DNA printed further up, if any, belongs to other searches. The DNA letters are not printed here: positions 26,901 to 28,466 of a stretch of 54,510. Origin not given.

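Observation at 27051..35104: Ten-gene coupled operon on a mobile island: candidate pathway for a phosphoramidate or PAPS-like activated-group donor, built from an unusual part set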

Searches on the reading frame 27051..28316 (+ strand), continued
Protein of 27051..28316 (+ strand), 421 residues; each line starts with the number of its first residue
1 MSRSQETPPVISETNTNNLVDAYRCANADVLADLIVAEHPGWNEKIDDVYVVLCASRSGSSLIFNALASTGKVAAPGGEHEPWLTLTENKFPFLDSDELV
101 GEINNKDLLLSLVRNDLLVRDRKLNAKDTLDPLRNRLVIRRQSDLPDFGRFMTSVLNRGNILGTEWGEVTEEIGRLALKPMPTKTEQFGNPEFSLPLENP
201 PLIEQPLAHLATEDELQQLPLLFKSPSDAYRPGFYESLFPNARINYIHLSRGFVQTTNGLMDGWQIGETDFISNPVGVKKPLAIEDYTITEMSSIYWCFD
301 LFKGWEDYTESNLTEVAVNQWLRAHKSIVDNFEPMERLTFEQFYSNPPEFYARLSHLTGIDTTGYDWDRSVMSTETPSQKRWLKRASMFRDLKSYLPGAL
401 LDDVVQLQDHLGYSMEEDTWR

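Call 78: search_dna_similar(query=window:27051-28316:+, collection=plasmids, mode=protein, max_evalue=0.001, max_rows=15)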
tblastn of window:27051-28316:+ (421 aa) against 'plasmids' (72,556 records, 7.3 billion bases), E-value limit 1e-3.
Records with a match: 12; places in all: 12; records where one place covers at least 80% of the query: 10.
Best place of each record, by identity: <60% 12.
By first word of the organism name: Haladaptatus 3; Natronococcus 2; Halomicrobium 1; Haloprofundus 1; Natrinema 1; Halostagnicola 1; Halocatena 1; Streptomyces 1; Diaphorobacter 1.
By predicted mobility (MOB-suite, as given by PLSDB): non-mobilizable 12.
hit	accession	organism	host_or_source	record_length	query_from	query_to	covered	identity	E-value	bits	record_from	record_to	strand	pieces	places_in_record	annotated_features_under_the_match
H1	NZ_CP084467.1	Halomicrobium salinisoli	cell culture,gobi saline soil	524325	9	385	90%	26.1%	1e-19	99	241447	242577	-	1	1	sulfotransferase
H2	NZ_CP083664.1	Haloprofundus salinisoli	cell culture,saline soil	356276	44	390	82%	28.0%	2e-21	104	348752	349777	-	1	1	sulfotransferase domain-containing protein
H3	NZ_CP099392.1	Natronococcus sp. CG52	cell culture,salt lake sediment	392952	44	389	82%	26.3%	2e-19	98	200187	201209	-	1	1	sulfotransferase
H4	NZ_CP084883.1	Natrinema zhouii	pure culture,Salt mine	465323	44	390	82%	25.6%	2e-17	92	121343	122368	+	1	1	sulfotransferase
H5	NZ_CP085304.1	Haladaptatus pallidirubidus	cell culture,saline soil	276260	47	390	82%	25.8%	3e-20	100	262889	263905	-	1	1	sulfotransferase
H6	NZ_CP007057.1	Halostagnicola larsenii XH-48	-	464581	44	388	82%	25.5%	1e-18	96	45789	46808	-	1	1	sulfotransferase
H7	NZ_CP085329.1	Haladaptatus salinisoli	cell culture,saline soil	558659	44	390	82%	25.1%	1e-18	96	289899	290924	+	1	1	sulfotransferase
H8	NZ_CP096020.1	Halocatena salina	cell culture,sediment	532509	44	390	82%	25.0%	2e-15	86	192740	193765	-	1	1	sulfotransferase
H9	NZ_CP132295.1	Natronococcus sp. AD-5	cell culture,sediment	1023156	46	390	82%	25.1%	5e-18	94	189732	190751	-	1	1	record has no annotation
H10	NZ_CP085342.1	Haladaptatus halobius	cell culture,saline soil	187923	45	390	82%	24.3%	3e-18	95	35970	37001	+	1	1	sulfotransferase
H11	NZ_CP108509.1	Streptomyces sp. NBC_01237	-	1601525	201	392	46%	25.6%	1e-5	56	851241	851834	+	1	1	none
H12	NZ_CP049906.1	Diaphorobacter sp. HDW4B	single bacterial strain,Hydrophilus ...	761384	222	362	33%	27.4%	3e-7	61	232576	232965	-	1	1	sulfotransferase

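Call 79: get_annotated_region(hit=H1, flank=6000)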
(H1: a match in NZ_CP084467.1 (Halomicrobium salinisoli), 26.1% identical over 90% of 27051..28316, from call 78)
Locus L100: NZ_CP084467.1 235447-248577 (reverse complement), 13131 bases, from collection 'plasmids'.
description: Halomicrobium salinisoli strain TH30 plasmid unnamed1, complete sequence
organism: Halomicrobium salinisoli (NCBI taxid 2878391)
taxonomy: Archaea; Euryarchaeota; Halobacteria; Halobacteriales; Haloarculaceae; Halomicrobium; Halomicrobium salinisoli
host: -; source: cell culture,gobi saline soil; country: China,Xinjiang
typing (MOB-suite, as given by PLSDB): non-mobilizable
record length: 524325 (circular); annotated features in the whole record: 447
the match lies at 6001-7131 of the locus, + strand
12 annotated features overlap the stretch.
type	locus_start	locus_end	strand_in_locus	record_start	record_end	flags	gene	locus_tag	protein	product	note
CDS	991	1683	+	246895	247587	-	-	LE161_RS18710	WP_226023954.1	nucleotidyltransferase domain-containing protein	-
CDS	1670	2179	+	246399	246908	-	-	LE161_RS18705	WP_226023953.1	hypothetical protein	-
CDS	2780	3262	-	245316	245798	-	-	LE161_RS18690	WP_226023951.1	DUF6516 family protein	-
CDS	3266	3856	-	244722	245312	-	-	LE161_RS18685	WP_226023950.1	transcriptional regulator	-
CDS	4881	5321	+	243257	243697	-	-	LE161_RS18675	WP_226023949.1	hypothetical protein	-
CDS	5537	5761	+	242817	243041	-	-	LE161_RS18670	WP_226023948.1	hypothetical protein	-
CDS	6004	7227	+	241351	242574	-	-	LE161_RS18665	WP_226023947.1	sulfotransferase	-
CDS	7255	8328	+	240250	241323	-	cysC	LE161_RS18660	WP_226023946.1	adenylyl-sulfate kinase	GO:0006790 - sulfur compound metabolic process [Evidence IEA]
CDS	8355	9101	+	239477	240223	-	-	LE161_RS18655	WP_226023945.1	YqcI/YcgG family protein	-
CDS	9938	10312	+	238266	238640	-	-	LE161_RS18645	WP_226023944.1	hypothetical protein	-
CDS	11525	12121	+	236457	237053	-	-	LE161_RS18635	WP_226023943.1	hypothetical protein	-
CDS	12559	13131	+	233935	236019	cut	-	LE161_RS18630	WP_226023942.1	RecQ family ATP-dependent DNA helicase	GO:0006310 - DNA recombination [Evidence IEA]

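Call 80: get_annotated_region(hit=H2, flank=6000)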
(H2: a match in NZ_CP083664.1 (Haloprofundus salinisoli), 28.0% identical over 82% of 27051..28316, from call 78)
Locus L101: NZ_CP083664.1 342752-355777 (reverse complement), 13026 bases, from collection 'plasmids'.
description: Haloprofundus salinisoli strain SQT7-1 plasmid unnamed1, complete sequence
organism: Haloprofundus salinisoli (NCBI taxid 2876193)
taxonomy: Archaea; Euryarchaeota; Halobacteria; Halobacteriales; Haloferacaceae; Haloprofundus; Haloprofundus salinisoli
host: -; source: cell culture,saline soil; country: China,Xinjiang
typing (MOB-suite, as given by PLSDB): non-mobilizable
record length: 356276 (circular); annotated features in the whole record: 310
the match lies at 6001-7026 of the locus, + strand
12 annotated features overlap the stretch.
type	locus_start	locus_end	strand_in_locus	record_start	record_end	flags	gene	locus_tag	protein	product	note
CDS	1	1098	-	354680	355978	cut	-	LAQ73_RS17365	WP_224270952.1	tyrosine-type recombinase/integrase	-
CDS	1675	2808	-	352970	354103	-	-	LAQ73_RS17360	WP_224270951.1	citrate synthase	-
CDS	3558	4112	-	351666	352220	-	-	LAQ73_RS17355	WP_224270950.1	NAD(P)/FAD-dependent oxidoreductase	-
CDS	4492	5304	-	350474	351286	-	-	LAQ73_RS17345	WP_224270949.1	PHP domain-containing protein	-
CDS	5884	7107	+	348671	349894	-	-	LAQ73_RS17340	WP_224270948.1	sulfotransferase domain-containing protein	-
CDS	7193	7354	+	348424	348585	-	-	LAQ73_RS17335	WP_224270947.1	hypothetical protein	-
CDS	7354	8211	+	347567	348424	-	cysC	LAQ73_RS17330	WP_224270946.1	adenylyl-sulfate kinase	GO:0006790 - sulfur compound metabolic process [Evidence IEA]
CDS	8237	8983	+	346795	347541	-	-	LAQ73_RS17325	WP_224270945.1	YqcI/YcgG family protein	-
CDS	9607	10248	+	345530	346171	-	-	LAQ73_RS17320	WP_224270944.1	hypothetical protein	-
CDS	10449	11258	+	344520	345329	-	-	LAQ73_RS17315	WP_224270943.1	aldo/keto reductase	-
CDS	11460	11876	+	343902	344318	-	-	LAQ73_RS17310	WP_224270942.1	universal stress protein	-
CDS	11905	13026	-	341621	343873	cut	-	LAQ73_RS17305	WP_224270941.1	NADP-dependent malic enzyme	-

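Call 81: get_annotated_region(hit=H6, flank=6000)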
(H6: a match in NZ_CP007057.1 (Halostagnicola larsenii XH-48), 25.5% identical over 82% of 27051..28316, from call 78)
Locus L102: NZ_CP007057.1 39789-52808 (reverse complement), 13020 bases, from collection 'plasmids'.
description: Halostagnicola larsenii XH-48 plasmid unnamed2, complete sequence
organism: Halostagnicola larsenii XH-48 (NCBI taxid 797299)
taxonomy: Archaea; Euryarchaeota; Halobacteria; Halobacteriales; Natrialbaceae; Halostagnicola; Halostagnicola larsenii; Halostagnicola larsenii XH-48
host: -; source: -; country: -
typing (MOB-suite, as given by PLSDB): non-mobilizable
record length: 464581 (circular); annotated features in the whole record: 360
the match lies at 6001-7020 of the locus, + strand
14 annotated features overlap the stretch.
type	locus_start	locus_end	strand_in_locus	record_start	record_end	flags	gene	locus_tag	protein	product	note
CDS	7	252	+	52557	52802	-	-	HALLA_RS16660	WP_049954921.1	PhiH1 repressor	-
CDS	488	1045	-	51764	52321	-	-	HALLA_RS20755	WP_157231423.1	hypothetical protein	-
CDS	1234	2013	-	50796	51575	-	-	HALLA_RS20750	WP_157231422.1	hypothetical protein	-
CDS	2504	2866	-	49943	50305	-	-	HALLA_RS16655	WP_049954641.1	DUF1801 domain-containing protein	-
CDS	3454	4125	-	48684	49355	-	-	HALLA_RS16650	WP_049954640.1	hypothetical protein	-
CDS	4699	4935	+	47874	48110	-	-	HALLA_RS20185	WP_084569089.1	hypothetical protein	-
CDS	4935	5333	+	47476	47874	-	-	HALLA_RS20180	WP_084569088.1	hypothetical protein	-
CDS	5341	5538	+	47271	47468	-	-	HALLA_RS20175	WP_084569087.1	helix-turn-helix transcriptional regulator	-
CDS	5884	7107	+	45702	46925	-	-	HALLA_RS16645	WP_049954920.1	sulfotransferase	-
CDS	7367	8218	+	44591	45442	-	cysC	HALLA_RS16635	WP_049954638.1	adenylyl-sulfate kinase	GO:0006790 - sulfur compound metabolic process [Evidence IEA]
CDS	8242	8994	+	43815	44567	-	-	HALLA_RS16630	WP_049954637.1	YqcI/YcgG family protein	-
CDS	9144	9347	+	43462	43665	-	-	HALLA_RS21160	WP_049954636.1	hypothetical protein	-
CDS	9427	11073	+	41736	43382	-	-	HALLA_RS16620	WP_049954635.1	NADH-ubiquinone oxidoreductase-F iron-sulfur binding region domain-containing protein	-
CDS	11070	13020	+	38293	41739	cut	-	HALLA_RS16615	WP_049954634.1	molybdopterin-dependent oxidoreductase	-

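Call 92: find_encoding_contigs(protein=P0234, flank=4000, max_places=1)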
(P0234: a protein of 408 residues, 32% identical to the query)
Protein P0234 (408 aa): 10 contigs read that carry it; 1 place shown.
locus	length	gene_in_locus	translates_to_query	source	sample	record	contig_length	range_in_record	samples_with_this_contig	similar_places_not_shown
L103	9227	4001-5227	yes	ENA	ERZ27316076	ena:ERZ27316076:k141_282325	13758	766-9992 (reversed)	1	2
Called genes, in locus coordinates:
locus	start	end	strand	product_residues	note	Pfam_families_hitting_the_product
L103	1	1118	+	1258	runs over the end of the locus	-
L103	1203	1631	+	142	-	-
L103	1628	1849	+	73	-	PF13619:KTSC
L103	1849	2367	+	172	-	PF00625:Guanylate_kin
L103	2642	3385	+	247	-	-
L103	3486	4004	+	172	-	-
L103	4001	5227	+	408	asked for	PF13469:Sulfotransfer_3 (weak)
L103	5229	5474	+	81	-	-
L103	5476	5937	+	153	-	PF15891:Nuc_deoxyri_tr2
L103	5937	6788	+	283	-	PF19420:DDAH_eukar, PF02274:ADI (weak)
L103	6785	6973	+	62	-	-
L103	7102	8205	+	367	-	PF07068:Gp23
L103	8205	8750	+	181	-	-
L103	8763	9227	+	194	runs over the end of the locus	PF13563:2_5_RNA_ligase2 (weak), PF23474:Acb1 (weak)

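Call 93: find_encoding_contigs(protein=P0280, flank=4000, max_places=1)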
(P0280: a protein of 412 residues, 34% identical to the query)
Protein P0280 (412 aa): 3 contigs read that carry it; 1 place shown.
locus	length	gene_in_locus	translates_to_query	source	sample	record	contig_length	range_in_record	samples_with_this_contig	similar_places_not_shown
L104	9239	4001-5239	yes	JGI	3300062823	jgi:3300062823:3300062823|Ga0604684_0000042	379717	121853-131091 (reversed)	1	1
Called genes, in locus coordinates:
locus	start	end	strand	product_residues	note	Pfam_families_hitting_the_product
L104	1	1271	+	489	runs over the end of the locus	PF00672:HAMP, PF00512:HisKA, PF02518:HATPase_c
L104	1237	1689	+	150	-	PF00072:Response_reg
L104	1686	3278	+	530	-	PF00072:Response_reg, PF00512:HisKA, PF02518:HATPase_c, PF00072:Response_reg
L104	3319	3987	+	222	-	PF13489:Methyltransf_23, PF01728:FtsJ (weak), PF05175:MTS, PF06325:PrmA, PF03602:Cons_hypoth95, PF13649:Methyltransf_25, PF13847:Methyltransf_31, PF08241:Methyltransf_11, +4 more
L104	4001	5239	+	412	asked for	PF13469:Sulfotransfer_3 (faint)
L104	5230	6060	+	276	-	PF00491:Arginase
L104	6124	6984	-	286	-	PF08668:HDOD, PF01966:HD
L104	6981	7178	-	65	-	-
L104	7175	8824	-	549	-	PF00563:EAL, PF08448:PAS_4 (faint), PF00072:Response_reg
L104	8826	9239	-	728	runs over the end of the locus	PF00989:PAS (faint), PF13188:PAS_8 (faint), PF08447:PAS_3 (faint), PF08448:PAS_4, PF13426:PAS_9 (weak), PF02518:HATPase_c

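Call 94: find_encoding_contigs(protein=P0234, flank=10000, max_places=4)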
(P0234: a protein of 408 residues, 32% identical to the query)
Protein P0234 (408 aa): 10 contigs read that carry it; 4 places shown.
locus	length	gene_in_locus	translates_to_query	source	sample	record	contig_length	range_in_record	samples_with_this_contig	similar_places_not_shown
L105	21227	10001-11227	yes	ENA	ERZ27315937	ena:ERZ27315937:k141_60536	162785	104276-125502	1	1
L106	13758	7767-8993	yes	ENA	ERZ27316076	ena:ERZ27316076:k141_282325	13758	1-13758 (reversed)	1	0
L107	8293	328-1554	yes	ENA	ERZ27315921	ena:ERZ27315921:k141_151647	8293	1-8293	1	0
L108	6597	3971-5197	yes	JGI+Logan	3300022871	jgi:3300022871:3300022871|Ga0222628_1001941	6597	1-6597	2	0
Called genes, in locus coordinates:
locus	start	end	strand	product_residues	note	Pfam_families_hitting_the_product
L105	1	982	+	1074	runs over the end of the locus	PF17482:Phage_sheath_1C (weak)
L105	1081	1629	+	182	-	-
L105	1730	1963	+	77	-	-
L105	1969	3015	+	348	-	PF12322:T4_baseplate (weak)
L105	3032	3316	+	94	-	-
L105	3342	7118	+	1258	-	-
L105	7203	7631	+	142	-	-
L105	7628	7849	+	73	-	PF13619:KTSC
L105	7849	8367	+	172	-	PF00625:Guanylate_kin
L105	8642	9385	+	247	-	-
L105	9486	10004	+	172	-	-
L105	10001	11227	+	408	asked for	PF13469:Sulfotransfer_3 (weak)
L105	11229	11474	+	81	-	-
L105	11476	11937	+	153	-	PF15891:Nuc_deoxyri_tr2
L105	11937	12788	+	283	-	PF19420:DDAH_eukar, PF02274:ADI (weak)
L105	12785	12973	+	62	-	-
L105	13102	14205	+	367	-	PF07068:Gp23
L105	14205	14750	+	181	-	-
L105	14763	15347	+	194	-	PF13563:2_5_RNA_ligase2 (weak), PF23474:Acb1 (weak)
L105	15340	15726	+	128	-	-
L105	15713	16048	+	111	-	PF03819:MazG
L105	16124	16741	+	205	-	-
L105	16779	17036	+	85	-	PF27910:Small_Trp_rich (weak)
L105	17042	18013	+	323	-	-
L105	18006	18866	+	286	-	PF01636:APH (weak)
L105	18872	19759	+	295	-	PF00303:Thymidylat_synt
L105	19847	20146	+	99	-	-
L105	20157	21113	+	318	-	PF07478:Dala_Dala_lig_C (faint)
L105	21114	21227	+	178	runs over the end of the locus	-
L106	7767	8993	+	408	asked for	PF13469:Sulfotransfer_3 (weak)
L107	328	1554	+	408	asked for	PF13469:Sulfotransfer_3 (weak)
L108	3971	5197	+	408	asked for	PF13469:Sulfotransfer_3 (weak)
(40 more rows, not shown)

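Call 96: find_related_loci(query=A3, collection=viral_contigs, flank=8000)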
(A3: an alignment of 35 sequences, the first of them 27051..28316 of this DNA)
Query A3 (421 aa) in viral_contigs; peptide patterns used: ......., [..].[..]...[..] (x = any residue, [..] = any of these).
75 stretches matched a pattern; 13 encode a relative of the query (tblastn E <= 1e-3); 12 distinct loci.
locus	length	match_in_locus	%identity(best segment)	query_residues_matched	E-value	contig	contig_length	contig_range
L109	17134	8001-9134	35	43-420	7e-65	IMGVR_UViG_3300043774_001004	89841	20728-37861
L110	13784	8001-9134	34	43-420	4e-62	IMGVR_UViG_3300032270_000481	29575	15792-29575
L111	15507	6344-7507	34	43-420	9e-62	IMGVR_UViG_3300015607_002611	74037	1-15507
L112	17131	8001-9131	33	43-420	7e-62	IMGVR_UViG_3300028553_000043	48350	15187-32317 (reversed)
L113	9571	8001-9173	35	46-420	1e-54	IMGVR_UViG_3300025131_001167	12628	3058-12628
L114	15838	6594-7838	32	16-420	7e-54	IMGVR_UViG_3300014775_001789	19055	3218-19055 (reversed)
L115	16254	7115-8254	32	40-420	1e-53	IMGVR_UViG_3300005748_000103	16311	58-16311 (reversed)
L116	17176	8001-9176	32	46-420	5e-51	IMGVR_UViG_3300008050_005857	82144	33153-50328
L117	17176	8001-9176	32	46-420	5e-51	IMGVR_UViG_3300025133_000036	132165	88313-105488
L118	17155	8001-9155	31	44-420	5e-41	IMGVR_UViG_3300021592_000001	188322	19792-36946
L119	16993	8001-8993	30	49-420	1e-36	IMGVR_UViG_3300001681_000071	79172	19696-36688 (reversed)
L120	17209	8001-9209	32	16-420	2e-55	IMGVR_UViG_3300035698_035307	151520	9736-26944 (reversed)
